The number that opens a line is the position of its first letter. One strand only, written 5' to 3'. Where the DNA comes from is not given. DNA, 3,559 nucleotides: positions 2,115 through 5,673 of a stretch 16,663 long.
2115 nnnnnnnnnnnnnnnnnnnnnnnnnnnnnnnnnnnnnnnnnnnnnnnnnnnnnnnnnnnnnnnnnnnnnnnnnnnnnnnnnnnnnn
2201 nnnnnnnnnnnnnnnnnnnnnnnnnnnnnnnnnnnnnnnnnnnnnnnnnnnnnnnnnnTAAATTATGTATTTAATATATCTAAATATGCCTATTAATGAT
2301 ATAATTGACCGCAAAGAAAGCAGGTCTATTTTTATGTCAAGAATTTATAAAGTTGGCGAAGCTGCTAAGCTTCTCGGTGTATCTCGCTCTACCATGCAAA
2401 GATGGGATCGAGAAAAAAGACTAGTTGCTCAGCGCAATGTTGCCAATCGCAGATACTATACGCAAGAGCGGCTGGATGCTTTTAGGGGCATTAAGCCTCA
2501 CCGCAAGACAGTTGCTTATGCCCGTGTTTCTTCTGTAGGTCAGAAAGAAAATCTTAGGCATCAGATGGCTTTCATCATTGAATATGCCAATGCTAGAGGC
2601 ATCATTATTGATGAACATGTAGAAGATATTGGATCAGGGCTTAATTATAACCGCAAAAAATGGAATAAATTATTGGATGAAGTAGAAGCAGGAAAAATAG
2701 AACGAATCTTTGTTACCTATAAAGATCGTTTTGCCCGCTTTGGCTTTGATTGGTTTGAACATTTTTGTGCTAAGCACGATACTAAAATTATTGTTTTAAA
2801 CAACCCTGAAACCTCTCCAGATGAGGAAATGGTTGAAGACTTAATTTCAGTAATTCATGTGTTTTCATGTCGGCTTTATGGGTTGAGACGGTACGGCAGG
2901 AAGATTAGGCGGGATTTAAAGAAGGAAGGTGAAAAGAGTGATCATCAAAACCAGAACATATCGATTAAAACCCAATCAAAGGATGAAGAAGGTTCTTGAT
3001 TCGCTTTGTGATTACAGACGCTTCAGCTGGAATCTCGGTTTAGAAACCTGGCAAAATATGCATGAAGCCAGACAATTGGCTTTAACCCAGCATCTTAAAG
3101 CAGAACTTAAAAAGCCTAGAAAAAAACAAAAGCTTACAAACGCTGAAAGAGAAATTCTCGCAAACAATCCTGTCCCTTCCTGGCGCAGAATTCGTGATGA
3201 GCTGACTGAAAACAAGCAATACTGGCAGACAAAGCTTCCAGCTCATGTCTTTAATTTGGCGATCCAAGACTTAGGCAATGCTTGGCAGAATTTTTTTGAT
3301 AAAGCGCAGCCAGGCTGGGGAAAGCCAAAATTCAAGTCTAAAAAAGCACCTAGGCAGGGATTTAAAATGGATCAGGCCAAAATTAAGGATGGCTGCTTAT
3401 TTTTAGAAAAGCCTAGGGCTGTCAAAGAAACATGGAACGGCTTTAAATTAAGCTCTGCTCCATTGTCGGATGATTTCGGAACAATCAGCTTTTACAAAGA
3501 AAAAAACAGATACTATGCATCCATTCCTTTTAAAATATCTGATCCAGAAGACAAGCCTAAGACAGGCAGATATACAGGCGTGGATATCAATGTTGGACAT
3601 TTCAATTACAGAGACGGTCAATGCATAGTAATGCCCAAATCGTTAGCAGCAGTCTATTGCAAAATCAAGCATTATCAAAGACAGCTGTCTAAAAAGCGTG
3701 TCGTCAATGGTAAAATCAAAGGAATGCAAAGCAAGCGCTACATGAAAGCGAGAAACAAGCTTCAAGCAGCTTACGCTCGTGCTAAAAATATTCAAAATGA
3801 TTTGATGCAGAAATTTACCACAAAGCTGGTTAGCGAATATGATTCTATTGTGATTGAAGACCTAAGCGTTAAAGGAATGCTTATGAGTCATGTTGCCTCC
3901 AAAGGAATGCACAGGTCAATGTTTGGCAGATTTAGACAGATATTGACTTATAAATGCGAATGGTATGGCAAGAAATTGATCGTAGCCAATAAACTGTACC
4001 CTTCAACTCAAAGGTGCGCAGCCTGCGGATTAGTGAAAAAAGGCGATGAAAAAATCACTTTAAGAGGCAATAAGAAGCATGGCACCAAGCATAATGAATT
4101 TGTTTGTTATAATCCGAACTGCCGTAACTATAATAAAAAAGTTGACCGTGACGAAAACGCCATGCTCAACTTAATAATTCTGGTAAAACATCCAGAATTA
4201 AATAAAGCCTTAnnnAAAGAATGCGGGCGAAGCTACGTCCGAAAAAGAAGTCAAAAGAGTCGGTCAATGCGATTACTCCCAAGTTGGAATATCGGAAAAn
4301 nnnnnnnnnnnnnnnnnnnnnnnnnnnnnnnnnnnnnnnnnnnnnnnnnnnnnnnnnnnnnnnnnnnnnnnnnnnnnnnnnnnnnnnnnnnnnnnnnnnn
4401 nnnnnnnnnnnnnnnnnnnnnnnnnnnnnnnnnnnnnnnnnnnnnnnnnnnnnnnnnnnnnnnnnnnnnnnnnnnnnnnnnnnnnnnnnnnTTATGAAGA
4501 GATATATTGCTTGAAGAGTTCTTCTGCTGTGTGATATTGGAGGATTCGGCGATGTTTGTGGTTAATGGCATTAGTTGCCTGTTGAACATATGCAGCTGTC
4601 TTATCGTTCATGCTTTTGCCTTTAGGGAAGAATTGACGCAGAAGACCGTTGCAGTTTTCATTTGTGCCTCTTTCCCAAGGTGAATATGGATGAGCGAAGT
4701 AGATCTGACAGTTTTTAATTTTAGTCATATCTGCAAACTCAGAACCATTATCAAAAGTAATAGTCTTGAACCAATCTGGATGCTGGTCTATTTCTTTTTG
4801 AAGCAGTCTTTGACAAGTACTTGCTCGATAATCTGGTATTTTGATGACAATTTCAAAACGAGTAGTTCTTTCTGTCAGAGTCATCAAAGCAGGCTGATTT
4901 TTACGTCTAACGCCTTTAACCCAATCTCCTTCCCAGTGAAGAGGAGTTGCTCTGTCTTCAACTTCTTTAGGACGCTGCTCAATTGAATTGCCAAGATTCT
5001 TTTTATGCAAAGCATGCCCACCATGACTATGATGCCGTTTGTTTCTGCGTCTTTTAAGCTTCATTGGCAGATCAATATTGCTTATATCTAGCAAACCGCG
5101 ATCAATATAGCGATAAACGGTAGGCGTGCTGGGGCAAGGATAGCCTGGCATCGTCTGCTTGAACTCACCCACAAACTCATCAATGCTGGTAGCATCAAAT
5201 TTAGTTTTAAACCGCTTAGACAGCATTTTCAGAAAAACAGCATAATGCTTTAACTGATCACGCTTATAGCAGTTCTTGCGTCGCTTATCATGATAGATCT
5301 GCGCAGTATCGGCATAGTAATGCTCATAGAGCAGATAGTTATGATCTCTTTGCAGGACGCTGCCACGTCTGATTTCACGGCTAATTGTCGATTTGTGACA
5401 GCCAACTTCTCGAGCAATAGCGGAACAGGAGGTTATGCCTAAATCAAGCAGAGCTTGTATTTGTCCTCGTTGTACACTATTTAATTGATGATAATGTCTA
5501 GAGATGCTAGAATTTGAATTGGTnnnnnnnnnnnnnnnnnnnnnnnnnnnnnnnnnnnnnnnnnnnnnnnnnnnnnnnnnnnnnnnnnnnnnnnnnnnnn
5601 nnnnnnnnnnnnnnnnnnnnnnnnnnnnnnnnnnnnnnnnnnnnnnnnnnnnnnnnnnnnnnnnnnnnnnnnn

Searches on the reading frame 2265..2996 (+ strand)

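Call 3: search_protein_families(library=pfam, proteins=[window:2265-2996:+], max_evalue=1)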
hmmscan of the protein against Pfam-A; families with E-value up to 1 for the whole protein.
window:2265-2996:+ (244 aa): 16 families
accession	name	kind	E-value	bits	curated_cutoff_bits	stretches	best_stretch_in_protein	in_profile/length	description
PF00239.26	Resolvase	-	1.5e-19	70.9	23.3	1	83-209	2-132/145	Resolvase, N terminal domain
PF13411.12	MerR_1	-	5.2e-10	39.7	21.6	1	28-77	1-50/69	MerR HTH family regulatory protein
PF12728.13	HTH_17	-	1.2e-08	35.5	27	1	28-73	2-46/51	Helix-turn-helix domain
PF00376.29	MerR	-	3e-08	33.8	28.2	1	29-65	1-38/38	MerR family regulatory protein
PF23125.1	Xre-MbcA-ParS_M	-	0.0016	18.6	27.8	1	34-62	8-36/51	Antitoxin Xre/MbcA/ParS-like, middle domain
PF13022.12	HTH_Tnp_1_2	-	0.0045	17.5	27.9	1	31-74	30-73/122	Helix-turn-helix of insertion element transposase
PF13518.12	HTH_28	-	0.0073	16.8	25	1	27-49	12-34/52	Helix-turn-helix domain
PF02954.25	HTH_8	-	0.0093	16.1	22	1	31-46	22-37/42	Bacterial regulatory protein, Fis family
PF13384.12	HTH_23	-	0.017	15.3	24.6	1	28-47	18-37/50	Homeodomain-like domain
PF20432.4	Xre-like-HTH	-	0.024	15.4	25.8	1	32-51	28-46/63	Antitoxin Xre-like helix-turn-helix domain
PF13551.12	HTH_29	-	0.034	14.7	28.1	1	30-47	15-32/64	Winged helix-turn helix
PF02042.20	RWP-RK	-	0.096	13.1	29.3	1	31-51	16-36/49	RWP-RK domain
PF08822.17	DUF1804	-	0.099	13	29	1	16-51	8-43/164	Protein of unknown function (DUF1804)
PF03374.19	ANT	-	0.12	13.2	25.3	1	28-71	24-67/108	Phage antirepressor protein KilAC domain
PF21321.3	HTH_66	-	0.12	13.2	24.3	1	27-57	2-34/83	Putative DNA-binding HTH domain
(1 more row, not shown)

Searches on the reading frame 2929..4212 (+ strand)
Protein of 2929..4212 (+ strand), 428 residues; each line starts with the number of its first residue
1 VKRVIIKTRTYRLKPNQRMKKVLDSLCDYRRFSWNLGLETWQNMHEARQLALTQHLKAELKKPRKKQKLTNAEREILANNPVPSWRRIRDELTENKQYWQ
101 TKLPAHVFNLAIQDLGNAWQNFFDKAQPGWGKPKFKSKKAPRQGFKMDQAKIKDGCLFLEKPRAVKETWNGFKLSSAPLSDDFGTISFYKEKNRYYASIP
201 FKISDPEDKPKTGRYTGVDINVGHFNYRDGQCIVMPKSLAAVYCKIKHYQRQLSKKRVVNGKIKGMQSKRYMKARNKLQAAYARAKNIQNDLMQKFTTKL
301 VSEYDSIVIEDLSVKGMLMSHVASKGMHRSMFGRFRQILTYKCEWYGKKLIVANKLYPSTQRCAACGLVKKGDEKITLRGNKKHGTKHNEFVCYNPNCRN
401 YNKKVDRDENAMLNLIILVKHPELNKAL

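Call 3: search_protein_families(library=pfam, proteins=[window:2929-4212:+], max_evalue=1)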
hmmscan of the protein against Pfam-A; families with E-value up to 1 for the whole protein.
window:2929-4212:+ (428 aa): 3 families
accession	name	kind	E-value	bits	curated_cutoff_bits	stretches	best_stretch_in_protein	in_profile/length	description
PF07282.18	Cas12f1-like_TNB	-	8.4e-15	55.1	26.3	1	332-415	1-60/60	Cas12f1-like, TNB domain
PF01385.25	OrfB_IS605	-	4.4e-12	46.7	30.5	1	198-318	1-117/120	Probable transposase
PF12323.14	HTH_OrfB_IS605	-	0.00013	21.8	21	1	5-48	2-45/47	Helix-turn-helix domain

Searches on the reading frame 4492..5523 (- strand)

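Call 63: search_protein_families(library=pfam, proteins=[window:4492-5523:-], max_evalue=0.001)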
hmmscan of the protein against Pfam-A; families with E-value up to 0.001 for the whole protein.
window:4492-5523:- (343 aa): 3 families
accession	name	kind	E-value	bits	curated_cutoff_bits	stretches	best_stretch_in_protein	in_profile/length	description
PF13936.12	HTH_38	-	7.8e-11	42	27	1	10-54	1-44/44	Helix-turn-helix domain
PF00665.32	rve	-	2.3e-08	34.6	32.6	1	195-282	6-102/102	Integrase core domain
PF13384.12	HTH_23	-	0.00025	21.2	24.6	0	19-53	7-40/50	Homeodomain-like domain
